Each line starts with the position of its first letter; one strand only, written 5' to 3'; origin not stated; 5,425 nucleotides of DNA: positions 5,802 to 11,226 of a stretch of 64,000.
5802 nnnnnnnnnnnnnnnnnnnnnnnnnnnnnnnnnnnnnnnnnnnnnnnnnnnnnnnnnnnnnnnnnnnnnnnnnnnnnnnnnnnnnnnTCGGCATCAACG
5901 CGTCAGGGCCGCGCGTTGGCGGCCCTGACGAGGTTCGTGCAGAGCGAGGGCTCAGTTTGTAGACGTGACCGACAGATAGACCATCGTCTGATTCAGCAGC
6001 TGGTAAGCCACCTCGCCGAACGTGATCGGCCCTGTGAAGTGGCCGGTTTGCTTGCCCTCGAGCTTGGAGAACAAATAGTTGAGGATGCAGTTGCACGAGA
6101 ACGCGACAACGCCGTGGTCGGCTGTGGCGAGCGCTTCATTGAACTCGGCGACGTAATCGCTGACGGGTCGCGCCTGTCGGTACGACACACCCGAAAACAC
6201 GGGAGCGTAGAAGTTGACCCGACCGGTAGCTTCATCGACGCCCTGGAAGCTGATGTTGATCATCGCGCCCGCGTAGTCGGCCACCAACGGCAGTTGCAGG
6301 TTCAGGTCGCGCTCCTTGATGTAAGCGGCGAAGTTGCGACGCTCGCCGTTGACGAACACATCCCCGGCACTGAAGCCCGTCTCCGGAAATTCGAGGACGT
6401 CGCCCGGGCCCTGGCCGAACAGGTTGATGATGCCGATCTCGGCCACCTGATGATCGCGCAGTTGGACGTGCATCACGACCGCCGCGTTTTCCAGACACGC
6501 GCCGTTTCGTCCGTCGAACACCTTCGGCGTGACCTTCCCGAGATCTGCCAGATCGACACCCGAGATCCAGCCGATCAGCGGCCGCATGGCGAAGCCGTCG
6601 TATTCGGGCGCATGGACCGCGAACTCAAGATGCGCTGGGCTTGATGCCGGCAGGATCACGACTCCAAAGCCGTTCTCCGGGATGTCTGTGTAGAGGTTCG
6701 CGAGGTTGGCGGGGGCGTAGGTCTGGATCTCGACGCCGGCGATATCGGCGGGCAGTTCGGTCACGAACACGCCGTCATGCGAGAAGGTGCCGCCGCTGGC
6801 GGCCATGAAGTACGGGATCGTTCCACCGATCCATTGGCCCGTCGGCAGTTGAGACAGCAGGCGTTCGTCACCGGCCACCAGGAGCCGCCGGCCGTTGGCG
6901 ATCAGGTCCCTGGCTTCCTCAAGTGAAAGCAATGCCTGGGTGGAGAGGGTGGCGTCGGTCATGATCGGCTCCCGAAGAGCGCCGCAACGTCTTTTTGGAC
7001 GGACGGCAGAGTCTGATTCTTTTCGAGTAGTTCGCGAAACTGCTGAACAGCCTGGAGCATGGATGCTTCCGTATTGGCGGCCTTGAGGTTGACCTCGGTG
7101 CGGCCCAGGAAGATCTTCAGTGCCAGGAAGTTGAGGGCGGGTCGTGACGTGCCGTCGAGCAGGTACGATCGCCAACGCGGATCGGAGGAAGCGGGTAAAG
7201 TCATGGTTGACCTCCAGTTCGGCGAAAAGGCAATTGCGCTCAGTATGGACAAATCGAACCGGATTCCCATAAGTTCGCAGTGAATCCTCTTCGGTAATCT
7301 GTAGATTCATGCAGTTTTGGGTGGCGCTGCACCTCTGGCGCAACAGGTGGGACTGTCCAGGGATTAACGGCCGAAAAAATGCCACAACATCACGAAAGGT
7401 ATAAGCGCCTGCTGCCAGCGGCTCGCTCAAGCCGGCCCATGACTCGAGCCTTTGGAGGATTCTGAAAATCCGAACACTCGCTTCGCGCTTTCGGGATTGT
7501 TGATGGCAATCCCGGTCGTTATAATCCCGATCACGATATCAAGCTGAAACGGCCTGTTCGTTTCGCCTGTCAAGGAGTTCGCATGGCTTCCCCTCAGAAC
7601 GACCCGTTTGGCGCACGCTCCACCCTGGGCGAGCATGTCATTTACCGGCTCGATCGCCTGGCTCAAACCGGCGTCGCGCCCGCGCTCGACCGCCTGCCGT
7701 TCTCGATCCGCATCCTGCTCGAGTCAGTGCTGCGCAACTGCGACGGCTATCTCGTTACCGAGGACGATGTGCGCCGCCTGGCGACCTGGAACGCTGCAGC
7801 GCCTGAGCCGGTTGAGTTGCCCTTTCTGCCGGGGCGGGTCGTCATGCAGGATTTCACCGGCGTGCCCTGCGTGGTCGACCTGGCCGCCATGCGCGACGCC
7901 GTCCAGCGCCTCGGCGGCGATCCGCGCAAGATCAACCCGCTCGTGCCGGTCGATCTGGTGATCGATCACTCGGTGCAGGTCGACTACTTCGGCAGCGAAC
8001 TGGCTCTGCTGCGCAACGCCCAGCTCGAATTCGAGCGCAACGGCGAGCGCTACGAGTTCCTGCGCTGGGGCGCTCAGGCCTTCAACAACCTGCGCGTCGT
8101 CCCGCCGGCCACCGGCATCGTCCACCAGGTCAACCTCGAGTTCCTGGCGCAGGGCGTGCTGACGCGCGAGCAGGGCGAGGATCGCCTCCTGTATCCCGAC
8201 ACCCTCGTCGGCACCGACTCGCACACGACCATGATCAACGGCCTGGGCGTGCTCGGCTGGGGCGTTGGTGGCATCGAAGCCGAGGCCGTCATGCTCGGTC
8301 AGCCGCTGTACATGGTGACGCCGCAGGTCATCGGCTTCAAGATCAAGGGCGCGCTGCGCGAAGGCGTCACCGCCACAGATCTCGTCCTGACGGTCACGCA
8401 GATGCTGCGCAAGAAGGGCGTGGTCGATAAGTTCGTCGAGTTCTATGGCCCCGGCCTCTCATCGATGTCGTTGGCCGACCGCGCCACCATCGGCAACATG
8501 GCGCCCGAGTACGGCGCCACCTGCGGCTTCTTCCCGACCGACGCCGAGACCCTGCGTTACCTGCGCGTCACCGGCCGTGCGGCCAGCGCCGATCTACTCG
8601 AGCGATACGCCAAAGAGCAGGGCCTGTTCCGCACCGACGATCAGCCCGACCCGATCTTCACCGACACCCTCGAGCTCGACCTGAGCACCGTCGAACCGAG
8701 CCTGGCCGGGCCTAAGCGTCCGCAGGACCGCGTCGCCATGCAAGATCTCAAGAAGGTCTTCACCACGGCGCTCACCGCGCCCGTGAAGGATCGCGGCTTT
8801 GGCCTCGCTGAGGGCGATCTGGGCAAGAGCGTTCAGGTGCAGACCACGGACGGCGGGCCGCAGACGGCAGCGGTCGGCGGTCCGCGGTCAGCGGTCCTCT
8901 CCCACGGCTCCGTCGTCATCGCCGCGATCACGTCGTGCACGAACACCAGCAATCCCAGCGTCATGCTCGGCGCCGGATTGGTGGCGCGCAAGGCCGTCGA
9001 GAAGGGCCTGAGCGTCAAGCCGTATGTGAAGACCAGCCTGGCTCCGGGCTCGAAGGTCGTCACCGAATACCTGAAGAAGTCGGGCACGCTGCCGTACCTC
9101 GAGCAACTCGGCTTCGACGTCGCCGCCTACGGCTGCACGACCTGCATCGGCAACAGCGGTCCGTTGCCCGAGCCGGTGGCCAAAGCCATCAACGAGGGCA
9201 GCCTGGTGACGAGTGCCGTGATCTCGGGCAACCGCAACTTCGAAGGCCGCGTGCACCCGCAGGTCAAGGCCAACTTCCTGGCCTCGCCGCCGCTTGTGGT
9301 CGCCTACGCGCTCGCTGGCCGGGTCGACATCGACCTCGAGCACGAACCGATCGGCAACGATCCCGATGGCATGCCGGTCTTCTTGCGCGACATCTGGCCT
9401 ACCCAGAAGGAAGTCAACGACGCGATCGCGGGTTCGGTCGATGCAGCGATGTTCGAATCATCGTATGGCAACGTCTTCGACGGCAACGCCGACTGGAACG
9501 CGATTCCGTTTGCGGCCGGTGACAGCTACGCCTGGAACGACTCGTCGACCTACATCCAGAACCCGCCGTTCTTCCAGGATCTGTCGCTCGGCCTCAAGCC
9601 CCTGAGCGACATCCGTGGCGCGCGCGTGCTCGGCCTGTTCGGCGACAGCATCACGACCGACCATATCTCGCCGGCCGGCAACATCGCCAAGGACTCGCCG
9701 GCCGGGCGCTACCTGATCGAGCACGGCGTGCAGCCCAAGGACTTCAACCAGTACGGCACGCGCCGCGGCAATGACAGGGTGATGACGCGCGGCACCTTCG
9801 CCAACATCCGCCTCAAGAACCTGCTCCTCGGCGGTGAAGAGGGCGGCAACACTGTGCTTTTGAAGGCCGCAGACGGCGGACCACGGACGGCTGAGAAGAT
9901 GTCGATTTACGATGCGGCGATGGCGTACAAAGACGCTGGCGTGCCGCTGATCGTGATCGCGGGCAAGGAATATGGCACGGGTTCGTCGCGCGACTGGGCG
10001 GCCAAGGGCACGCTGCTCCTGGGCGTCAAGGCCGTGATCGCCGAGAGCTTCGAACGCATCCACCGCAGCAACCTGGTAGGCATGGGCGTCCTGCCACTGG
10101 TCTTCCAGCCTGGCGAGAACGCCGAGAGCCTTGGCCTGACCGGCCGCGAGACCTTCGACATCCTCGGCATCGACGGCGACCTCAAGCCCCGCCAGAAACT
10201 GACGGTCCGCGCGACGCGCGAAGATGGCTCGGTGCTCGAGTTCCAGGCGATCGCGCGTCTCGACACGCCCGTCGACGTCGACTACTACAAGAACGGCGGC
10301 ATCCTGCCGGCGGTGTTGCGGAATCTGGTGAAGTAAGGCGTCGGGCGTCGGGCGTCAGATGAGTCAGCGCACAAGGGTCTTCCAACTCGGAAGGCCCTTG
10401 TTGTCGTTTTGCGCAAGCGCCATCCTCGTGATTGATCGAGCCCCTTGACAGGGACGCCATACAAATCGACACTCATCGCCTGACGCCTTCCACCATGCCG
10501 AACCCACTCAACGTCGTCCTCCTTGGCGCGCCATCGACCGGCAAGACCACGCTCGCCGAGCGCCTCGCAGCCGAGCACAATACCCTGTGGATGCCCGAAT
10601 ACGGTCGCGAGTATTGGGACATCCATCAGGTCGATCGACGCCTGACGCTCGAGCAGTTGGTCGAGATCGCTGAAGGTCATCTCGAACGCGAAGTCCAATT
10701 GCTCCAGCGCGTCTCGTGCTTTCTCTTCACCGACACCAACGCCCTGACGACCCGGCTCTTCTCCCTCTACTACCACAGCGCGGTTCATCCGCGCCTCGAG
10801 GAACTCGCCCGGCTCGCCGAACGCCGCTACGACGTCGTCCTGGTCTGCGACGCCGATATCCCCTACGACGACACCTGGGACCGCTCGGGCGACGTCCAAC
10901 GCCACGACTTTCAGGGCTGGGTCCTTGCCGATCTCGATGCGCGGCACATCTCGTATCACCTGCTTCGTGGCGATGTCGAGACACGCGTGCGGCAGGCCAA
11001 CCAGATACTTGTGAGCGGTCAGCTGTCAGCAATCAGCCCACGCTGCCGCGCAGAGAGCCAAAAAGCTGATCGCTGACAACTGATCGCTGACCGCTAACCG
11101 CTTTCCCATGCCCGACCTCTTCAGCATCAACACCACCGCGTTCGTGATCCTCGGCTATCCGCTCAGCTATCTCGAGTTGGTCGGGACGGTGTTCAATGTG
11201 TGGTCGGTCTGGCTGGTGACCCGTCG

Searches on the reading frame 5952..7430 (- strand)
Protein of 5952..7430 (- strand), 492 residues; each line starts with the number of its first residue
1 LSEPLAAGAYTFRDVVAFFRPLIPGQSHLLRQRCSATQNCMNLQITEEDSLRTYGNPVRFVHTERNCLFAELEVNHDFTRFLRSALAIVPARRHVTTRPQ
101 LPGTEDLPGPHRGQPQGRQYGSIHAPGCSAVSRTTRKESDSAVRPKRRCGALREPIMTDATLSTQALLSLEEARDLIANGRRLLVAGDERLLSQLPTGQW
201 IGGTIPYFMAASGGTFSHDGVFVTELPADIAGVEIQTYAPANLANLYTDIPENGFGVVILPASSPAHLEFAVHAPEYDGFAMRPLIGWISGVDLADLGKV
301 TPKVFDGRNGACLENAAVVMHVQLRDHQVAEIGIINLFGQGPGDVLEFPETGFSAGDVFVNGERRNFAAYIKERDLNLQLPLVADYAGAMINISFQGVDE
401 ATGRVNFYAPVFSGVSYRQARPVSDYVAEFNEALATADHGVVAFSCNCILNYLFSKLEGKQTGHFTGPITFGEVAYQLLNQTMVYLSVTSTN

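Call 74: search_protein_families(library=pfam, max_evalue=0.00001, proteins=[window:5952-7430:-])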
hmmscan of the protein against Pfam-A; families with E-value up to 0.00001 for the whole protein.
window:5952-7430:- (492 aa): 1 family
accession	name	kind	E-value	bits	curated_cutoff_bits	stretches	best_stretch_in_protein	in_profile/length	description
PF22396.1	DUF6976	-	3.9e-140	466.7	27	1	169-488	2-320/321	Family of unknown function (DUF6976)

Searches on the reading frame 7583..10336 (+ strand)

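Call 37: search_protein_families(library=pfam, proteins=[window:7583-10336:+])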
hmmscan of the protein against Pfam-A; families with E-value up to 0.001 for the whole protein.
window:7583-10336:+ (917 aa): 2 families
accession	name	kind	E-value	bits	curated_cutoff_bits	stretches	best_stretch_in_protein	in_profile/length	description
PF00330.25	Aconitase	-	2.4e-167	558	28.7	1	71-579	6-463/463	Aconitase family (aconitate hydratase)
PF00694.25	Aconitase_C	-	2.9e-39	134.8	22.8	1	709-842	3-129/131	Aconitase C-terminal domain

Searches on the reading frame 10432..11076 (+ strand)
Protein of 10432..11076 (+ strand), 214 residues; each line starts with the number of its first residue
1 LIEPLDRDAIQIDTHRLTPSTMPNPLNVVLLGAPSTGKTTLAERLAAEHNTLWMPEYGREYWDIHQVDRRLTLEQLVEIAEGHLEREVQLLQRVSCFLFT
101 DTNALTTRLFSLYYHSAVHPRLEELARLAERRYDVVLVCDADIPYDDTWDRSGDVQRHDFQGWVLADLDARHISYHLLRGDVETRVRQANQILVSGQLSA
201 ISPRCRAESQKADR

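Call 37: search_protein_families(library=pfam, proteins=[window:10432-11076:+])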
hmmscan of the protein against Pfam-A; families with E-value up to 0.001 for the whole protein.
window:10432-11076:+ (214 aa): 3 families
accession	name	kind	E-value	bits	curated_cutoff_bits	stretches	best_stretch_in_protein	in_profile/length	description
PF13521.12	AAA_28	-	2e-33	116.3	27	1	28-185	2-164/164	AAA domain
PF13191.12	AAA_16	-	5.5e-06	27.4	32.6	1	15-140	14-139/167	AAA ATPase domain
PF13238.12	AAA_18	-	0.00048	21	29.4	0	28-101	1-87/128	AAA domain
